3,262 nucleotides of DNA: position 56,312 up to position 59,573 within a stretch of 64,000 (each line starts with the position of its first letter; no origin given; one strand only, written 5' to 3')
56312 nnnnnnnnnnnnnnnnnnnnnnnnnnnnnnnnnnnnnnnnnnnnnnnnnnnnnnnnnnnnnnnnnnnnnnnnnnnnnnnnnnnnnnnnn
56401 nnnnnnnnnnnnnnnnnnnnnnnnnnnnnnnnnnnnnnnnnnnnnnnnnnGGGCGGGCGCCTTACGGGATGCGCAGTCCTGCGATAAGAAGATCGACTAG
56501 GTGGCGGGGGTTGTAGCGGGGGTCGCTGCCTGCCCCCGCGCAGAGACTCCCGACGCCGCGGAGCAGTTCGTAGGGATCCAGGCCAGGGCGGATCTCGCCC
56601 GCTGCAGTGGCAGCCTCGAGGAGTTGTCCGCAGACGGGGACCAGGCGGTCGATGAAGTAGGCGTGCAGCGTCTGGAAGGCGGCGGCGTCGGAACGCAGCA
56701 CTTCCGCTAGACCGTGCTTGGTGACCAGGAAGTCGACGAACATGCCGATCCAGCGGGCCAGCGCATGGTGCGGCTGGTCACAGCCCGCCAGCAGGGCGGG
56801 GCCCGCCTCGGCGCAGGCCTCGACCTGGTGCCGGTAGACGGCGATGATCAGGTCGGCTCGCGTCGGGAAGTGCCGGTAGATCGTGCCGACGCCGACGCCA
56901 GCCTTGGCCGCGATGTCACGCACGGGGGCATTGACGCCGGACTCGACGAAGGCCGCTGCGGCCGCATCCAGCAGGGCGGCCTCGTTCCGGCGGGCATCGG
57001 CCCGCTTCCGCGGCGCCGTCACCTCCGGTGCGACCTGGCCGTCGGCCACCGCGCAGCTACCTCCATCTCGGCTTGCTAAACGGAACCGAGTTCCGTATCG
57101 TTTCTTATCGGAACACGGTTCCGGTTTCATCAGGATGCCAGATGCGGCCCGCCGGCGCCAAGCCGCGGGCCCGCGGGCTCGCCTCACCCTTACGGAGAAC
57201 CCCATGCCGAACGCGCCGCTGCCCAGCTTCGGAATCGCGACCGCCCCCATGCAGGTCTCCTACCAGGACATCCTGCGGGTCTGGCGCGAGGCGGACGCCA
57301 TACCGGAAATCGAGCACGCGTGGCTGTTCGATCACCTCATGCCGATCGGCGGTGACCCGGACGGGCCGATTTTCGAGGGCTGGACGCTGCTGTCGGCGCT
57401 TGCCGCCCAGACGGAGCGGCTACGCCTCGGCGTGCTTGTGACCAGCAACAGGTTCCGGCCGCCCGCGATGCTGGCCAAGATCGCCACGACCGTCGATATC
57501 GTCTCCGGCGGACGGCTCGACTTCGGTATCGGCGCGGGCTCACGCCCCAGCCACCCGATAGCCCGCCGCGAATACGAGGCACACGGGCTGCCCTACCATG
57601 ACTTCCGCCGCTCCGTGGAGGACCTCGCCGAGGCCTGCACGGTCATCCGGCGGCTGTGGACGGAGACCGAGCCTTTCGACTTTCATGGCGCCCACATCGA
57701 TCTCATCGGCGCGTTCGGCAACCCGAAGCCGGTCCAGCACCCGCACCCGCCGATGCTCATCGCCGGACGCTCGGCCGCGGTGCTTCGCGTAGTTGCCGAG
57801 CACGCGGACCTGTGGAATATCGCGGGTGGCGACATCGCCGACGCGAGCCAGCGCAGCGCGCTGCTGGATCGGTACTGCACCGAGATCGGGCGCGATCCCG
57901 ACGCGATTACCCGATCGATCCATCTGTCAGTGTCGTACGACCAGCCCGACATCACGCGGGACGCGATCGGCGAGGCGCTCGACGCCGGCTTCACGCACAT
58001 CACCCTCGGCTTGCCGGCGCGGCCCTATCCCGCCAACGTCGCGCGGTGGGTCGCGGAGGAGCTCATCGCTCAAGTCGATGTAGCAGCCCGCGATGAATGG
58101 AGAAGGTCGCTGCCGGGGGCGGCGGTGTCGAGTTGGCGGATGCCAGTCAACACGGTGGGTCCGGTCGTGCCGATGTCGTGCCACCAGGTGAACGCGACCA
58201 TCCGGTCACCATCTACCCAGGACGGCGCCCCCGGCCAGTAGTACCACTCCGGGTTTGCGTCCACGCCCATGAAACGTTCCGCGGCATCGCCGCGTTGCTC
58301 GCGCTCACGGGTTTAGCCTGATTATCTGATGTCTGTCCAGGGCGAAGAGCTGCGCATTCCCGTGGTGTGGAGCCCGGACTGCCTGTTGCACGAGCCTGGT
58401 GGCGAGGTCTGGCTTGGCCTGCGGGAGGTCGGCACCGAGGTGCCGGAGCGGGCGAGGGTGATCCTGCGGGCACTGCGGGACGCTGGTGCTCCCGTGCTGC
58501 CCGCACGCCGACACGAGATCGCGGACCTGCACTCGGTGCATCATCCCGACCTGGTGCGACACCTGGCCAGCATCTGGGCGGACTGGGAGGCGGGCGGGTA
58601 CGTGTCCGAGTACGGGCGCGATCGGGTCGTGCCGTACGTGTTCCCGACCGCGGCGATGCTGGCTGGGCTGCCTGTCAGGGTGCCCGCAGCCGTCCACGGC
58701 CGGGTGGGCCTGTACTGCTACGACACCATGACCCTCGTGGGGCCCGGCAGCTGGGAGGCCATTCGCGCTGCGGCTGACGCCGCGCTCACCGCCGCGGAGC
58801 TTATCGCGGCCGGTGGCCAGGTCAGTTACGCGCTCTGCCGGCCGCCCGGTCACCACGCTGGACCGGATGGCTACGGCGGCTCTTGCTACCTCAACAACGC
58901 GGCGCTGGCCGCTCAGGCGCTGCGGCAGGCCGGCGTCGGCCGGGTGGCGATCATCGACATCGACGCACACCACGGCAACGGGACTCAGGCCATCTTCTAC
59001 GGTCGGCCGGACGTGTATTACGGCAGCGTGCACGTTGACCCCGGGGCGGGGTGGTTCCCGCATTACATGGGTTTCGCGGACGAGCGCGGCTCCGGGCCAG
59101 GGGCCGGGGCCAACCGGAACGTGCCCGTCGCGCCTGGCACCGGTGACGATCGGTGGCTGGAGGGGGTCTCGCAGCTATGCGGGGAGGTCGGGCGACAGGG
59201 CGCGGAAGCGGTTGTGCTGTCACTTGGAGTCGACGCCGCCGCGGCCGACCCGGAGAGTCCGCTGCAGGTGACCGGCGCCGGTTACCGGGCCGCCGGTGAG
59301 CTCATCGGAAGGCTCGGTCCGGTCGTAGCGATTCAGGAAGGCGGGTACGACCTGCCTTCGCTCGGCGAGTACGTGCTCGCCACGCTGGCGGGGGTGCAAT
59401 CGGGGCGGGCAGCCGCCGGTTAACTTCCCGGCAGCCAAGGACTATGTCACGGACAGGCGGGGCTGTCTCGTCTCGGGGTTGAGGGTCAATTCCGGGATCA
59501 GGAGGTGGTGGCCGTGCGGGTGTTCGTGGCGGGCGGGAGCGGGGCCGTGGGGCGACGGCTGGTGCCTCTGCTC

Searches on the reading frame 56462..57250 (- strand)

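Call 69: search_protein_families(library=pfam, proteins=[window:56462-57250:-], max_evalue=0.001)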
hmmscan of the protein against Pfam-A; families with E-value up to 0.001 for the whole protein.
window:56462-57250:- (262 aa): 2 families
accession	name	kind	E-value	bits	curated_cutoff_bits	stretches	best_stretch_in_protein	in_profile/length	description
PF21597.2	TetR_C_43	-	3.3e-13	50.2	27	1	159-260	1-104/105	Transcriptional regulator SbtR-like, C-terminal domain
PF00440.29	TetR_N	-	5.3e-13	49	24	1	93-138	1-47/47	Bacterial regulatory proteins, tetR family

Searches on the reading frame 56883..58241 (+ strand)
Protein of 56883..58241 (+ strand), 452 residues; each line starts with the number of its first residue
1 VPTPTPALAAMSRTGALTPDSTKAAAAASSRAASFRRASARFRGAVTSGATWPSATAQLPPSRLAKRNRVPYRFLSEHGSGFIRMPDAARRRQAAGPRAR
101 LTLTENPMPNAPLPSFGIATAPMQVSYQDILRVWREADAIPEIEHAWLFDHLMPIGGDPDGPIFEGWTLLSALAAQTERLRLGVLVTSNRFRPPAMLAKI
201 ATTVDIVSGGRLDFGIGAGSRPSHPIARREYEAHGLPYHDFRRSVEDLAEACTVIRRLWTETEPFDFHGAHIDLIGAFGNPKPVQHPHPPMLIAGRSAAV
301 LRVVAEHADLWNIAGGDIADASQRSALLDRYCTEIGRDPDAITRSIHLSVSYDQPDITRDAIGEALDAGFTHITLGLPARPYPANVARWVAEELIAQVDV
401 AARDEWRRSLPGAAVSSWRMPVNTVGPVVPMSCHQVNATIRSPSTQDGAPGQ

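Call 69: search_protein_families(library=pfam, proteins=[window:56883-58241:+], max_evalue=0.001)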
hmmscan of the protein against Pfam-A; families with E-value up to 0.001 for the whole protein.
window:56883-58241:+ (452 aa): 1 family
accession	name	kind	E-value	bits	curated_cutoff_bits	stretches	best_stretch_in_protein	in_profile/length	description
PF00296.26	Bac_luciferase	-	2.8e-40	139.1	27.9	1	125-355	20-233/314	Luciferase-like monooxygenase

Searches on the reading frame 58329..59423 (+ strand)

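Call 69: search_protein_families(library=pfam, proteins=[window:58329-59423:+], max_evalue=0.001)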
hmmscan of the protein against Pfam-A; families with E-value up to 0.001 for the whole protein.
window:58329-59423:+ (364 aa): 1 family
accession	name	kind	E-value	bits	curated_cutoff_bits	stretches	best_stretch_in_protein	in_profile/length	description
PF00850.24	Hist_deacetyl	-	1.1e-62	212.5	27.9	1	37-354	3-296/298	Histone deacetylase domain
